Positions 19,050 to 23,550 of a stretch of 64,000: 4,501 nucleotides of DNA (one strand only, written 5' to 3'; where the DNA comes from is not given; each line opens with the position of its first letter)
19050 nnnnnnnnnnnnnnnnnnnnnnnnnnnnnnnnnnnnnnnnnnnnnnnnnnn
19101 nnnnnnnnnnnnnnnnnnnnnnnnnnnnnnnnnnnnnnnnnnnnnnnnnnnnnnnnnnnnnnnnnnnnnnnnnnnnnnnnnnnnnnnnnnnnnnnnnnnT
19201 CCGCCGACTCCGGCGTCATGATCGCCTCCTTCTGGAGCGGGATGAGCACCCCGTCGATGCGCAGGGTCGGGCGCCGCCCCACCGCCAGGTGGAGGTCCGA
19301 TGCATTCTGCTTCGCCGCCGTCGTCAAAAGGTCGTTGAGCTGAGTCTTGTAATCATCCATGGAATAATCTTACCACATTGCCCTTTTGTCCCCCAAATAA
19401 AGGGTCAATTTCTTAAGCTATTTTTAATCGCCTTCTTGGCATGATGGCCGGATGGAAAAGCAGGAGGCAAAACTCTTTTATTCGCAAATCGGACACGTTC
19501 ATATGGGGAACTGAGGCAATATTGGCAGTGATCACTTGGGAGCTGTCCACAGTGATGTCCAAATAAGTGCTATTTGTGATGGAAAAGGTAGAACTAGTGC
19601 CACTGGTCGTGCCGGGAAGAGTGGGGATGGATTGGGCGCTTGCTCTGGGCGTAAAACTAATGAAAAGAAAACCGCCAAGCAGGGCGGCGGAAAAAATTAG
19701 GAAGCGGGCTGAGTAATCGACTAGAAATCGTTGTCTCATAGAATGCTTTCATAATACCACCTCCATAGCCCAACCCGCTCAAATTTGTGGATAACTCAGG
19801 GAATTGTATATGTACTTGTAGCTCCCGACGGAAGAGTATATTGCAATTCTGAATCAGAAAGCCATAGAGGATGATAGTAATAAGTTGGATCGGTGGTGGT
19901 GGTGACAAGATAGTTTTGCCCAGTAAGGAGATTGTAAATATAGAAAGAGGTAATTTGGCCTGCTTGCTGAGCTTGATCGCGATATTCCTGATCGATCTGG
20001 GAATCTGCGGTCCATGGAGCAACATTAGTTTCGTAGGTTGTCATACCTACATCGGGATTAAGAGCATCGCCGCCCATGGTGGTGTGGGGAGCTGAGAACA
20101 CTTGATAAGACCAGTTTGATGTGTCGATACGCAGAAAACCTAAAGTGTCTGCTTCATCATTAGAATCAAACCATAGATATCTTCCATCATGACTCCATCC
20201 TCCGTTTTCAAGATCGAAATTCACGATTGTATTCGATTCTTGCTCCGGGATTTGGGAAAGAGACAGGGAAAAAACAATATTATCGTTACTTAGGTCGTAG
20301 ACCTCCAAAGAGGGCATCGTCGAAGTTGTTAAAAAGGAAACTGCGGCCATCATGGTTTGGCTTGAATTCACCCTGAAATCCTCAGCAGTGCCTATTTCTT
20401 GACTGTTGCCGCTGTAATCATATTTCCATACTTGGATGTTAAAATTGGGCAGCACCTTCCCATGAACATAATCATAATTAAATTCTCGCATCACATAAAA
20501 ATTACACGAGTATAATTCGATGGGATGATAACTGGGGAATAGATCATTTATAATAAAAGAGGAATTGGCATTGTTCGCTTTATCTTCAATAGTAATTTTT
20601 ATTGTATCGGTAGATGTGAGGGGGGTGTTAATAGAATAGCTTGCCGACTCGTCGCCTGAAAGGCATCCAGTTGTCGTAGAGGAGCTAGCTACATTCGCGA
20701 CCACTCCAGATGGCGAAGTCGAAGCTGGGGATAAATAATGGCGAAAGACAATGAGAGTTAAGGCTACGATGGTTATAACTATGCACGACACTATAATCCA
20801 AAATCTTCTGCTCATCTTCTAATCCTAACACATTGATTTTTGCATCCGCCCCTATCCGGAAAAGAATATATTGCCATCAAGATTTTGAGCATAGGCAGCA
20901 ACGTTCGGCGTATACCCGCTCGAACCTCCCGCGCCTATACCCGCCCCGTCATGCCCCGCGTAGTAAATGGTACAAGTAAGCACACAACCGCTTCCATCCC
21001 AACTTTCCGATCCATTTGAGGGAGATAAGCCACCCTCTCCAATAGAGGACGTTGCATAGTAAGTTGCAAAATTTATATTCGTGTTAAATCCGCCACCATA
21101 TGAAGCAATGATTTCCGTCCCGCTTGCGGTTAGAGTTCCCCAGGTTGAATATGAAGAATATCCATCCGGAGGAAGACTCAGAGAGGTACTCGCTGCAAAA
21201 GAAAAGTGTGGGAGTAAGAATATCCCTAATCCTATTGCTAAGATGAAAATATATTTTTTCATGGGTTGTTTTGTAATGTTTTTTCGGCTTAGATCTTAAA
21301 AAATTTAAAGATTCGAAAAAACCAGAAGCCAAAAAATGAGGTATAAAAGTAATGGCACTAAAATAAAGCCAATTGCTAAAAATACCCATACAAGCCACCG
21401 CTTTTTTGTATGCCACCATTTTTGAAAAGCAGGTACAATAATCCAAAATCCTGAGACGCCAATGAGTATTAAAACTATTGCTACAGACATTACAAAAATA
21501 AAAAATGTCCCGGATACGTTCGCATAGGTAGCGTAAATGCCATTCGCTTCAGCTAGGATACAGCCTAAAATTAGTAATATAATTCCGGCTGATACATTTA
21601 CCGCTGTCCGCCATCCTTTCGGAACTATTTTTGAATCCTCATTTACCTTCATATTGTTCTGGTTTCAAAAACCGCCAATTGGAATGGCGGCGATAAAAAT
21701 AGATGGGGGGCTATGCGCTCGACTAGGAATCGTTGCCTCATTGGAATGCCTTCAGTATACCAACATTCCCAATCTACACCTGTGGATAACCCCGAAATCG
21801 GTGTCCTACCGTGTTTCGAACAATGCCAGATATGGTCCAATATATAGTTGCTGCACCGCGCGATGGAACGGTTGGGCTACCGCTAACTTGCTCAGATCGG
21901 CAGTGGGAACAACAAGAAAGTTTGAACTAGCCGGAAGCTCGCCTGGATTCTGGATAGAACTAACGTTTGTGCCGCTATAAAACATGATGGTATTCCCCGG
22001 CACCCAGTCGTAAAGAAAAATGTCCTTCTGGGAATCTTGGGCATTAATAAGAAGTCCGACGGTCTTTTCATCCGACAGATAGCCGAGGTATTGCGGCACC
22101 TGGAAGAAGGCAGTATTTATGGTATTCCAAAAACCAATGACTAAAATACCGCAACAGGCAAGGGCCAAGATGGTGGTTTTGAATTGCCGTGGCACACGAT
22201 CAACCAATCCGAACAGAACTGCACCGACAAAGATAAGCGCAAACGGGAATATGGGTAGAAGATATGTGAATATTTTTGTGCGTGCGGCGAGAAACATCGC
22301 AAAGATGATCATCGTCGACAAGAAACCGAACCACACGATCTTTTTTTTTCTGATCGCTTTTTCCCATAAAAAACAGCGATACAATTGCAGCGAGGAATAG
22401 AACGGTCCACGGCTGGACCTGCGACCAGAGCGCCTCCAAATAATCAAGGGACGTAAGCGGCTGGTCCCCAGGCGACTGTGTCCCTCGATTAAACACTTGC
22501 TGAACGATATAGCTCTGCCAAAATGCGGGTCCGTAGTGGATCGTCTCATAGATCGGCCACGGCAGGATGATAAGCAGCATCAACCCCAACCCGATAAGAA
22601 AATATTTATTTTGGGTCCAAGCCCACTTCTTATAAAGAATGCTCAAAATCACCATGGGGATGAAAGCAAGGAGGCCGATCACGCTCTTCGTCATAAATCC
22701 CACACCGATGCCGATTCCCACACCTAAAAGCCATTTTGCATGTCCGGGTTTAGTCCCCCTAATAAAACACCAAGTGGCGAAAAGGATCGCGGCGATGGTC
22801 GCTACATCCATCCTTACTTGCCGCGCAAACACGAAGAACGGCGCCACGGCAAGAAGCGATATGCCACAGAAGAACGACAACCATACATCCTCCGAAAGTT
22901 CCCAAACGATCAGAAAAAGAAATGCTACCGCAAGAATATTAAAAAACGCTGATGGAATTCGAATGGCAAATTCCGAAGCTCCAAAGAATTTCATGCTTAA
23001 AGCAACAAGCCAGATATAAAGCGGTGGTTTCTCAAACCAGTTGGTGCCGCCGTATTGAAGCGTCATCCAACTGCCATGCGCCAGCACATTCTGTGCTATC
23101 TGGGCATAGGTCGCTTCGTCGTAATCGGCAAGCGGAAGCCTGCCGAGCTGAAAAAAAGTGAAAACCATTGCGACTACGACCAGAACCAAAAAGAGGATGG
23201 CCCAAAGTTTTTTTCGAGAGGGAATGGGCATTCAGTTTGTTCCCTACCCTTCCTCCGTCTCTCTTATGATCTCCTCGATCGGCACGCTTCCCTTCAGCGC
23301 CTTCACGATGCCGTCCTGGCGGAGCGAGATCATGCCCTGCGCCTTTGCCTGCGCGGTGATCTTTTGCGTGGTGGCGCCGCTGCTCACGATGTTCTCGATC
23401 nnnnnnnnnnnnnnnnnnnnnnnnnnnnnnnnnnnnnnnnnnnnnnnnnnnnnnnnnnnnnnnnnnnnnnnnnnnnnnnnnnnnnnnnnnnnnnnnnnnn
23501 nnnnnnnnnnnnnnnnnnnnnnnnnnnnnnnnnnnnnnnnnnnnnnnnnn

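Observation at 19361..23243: Low-GC cassette inside the type IV pilus operon carrying a GT-C glycosyltransferase interrupted at an A9 homopolymer (candidate phase-variable pilin/surface glycosylation module)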

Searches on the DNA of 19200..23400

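Call 74: search_rna_families(source=window, start=19200, end=23400, threshold=evalue, max_evalue=1)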
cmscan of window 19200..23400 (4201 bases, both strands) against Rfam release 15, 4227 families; matches with E-value up to 1: 0.
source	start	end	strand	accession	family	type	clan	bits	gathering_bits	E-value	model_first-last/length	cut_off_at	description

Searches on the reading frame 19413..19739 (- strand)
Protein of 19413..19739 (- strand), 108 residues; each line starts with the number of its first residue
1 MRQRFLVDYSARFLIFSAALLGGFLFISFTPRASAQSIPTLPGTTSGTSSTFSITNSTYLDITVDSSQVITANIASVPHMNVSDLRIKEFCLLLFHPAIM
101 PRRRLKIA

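Call 5: search_protein_families(library=pfam, max_evalue=0.01, proteins=[window:19413-19739:-])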
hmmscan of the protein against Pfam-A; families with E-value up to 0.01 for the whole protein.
window:19413-19739:- (108 aa): 0 families

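Call 6: search_protein_families(library=ncbifam, max_evalue=0.01, proteins=[window:19413-19739:-])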
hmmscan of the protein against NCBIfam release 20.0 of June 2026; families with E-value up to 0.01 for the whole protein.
window:19413-19739:- (108 aa): 0 families

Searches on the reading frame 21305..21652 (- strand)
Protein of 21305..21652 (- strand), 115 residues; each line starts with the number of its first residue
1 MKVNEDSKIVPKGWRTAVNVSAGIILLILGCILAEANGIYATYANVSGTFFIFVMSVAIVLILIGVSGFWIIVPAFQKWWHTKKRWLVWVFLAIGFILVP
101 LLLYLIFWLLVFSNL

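Call 5: search_protein_families(library=pfam, max_evalue=0.01, proteins=[window:21305-21652:-])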
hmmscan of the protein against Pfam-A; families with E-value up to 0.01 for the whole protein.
window:21305-21652:- (115 aa): 1 family
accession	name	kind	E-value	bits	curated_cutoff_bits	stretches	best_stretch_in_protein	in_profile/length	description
PF23996.1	DUF7314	-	0.008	16.9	27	1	45-79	46-80/87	Domain of unknown function (DUF7314)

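Call 6: search_protein_families(library=ncbifam, max_evalue=0.01, proteins=[window:21305-21652:-])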
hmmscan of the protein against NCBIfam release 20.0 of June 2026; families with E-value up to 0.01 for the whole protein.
window:21305-21652:- (115 aa): 0 families

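Call 76: search_protein_representatives(protein=window:21305-21652:-)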
Query: 115 residues. Proteins with E-value up to 0.001 (for the whole library): 21; up to 1e-10: 6; up to 1e-30: 1. The best 21 are listed.
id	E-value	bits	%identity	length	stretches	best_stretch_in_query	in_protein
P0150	1.3e-66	238.5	100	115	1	1-115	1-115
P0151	5.6e-17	78.3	51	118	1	3-103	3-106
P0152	2.6e-13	66.4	38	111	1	1-106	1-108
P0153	2.2e-12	63.4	36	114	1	3-106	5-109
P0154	9.8e-11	58.1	34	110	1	4-106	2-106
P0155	1.0e-10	58.1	43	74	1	49-104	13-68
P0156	2.9e-10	56.6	34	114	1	3-105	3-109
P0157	6.9e-10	55.4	34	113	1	11-105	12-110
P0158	2.3e-09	53.7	48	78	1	29-102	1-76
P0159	7.1e-09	52.1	43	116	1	10-105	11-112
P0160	7.4e-09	52.1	35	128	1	11-110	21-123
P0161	1.5e-07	47.9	39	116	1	45-103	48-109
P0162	4.2e-06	43.2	37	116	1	7-106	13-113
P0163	5.1e-06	42.9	38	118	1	18-108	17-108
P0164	1.6e-05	41.3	38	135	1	11-94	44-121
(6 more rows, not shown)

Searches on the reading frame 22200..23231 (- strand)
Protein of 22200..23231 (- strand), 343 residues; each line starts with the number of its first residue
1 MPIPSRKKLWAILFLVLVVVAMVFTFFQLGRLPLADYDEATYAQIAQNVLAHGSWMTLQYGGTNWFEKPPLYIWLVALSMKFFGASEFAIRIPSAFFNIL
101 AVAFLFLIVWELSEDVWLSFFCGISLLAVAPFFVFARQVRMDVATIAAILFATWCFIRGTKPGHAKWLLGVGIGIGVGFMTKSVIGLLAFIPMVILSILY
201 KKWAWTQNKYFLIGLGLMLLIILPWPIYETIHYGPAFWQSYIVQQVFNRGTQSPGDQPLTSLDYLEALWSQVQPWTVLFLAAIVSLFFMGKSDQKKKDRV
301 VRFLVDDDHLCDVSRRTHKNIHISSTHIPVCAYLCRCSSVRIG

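Call 7: find_encoding_contigs(protein=window:22200-23231:-, flank=10000, max_places=10)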
Protein window:22200-23231:- (343 aa): 1 contig read that carries it; 1 place shown.
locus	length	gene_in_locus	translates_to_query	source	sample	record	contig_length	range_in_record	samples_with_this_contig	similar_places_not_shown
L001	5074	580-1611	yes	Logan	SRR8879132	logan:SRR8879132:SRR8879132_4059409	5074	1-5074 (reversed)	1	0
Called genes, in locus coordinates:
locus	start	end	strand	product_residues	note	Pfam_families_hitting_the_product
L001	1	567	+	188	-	?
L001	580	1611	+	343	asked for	PF02366:PMT, PF13231:PMT_2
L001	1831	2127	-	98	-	-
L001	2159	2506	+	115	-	-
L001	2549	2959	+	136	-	-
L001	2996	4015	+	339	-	-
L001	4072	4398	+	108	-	-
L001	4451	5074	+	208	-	?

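Call 24: list_cluster_members(proteins=[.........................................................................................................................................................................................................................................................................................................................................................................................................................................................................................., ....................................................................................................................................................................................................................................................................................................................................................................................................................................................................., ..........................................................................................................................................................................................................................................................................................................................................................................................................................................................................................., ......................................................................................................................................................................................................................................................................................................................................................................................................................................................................, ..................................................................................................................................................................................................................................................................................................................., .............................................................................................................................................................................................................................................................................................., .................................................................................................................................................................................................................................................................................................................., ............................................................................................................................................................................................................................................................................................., window:22200-23231:-, P0002])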
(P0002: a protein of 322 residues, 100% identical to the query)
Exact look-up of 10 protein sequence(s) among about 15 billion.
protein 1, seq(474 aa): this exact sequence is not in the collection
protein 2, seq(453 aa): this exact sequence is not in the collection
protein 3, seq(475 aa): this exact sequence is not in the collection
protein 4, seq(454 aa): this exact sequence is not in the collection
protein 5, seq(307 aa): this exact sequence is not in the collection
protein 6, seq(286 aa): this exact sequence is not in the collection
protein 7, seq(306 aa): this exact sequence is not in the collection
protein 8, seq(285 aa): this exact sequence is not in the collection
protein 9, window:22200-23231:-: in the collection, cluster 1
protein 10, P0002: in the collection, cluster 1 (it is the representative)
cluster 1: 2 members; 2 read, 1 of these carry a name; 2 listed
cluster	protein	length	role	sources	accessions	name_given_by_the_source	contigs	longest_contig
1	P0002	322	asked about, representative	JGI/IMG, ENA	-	-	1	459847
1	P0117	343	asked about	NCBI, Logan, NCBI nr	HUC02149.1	MAG TPA: glycosyltransferase family 39 protein [Candidatus Paceibacterota bacterium] | glycosyltransferase family 39 protein [Candidatus Paceibacterota bacterium]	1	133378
